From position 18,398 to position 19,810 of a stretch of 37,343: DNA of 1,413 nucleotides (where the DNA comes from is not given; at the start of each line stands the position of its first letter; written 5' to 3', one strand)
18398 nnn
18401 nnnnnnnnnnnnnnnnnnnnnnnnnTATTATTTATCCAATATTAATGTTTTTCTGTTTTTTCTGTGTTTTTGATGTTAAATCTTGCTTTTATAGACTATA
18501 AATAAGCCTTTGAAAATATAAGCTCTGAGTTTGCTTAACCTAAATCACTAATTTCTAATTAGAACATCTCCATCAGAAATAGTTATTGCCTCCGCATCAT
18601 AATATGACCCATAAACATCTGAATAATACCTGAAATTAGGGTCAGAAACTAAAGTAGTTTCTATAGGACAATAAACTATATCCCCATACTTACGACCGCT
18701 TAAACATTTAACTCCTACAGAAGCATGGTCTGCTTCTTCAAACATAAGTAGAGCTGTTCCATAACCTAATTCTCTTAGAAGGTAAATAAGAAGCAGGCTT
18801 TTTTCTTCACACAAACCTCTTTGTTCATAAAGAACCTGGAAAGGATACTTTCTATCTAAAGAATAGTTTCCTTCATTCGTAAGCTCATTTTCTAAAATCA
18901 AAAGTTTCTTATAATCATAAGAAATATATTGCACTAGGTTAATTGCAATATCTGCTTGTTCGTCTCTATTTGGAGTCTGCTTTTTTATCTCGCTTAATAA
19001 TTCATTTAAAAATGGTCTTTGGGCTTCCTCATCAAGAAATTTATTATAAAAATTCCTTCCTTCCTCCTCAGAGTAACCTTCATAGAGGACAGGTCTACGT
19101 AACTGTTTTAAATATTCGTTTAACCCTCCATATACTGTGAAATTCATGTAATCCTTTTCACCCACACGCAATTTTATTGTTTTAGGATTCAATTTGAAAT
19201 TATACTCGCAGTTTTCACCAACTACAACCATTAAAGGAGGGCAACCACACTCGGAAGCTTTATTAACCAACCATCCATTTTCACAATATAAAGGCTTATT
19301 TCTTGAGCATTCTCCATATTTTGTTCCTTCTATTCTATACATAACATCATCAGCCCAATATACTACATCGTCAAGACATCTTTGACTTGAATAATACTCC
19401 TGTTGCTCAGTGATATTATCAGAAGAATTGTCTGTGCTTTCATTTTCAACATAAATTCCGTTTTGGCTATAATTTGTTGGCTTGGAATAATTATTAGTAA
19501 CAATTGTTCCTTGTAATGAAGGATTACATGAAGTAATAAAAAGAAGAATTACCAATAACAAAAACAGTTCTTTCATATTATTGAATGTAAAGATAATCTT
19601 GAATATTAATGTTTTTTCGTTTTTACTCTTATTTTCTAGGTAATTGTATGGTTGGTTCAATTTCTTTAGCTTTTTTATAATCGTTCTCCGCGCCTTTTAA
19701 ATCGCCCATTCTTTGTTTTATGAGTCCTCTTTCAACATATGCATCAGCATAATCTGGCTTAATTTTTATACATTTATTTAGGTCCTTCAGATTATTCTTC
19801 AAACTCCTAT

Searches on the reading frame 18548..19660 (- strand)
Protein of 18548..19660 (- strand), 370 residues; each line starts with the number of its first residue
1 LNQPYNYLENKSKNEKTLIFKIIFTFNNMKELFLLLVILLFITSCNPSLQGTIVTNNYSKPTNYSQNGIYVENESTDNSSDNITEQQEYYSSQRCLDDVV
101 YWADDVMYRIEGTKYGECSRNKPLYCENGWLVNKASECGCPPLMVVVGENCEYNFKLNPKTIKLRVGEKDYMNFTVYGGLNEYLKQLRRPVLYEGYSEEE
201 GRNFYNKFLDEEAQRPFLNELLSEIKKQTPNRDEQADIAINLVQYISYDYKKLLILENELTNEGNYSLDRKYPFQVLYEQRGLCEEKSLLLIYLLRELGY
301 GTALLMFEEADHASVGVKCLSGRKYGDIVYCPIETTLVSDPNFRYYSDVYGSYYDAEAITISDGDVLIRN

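Call 49: search_protein_families(library=pfam, max_evalue=0.01, proteins=[window:18548-19660:-])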
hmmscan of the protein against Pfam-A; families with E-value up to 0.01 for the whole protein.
window:18548-19660:- (370 aa): 1 family
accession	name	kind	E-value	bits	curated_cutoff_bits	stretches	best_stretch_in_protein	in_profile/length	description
PF01841.26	Transglut_core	-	0.0018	19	23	1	241-301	6-71/108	Transglutaminase-like superfamily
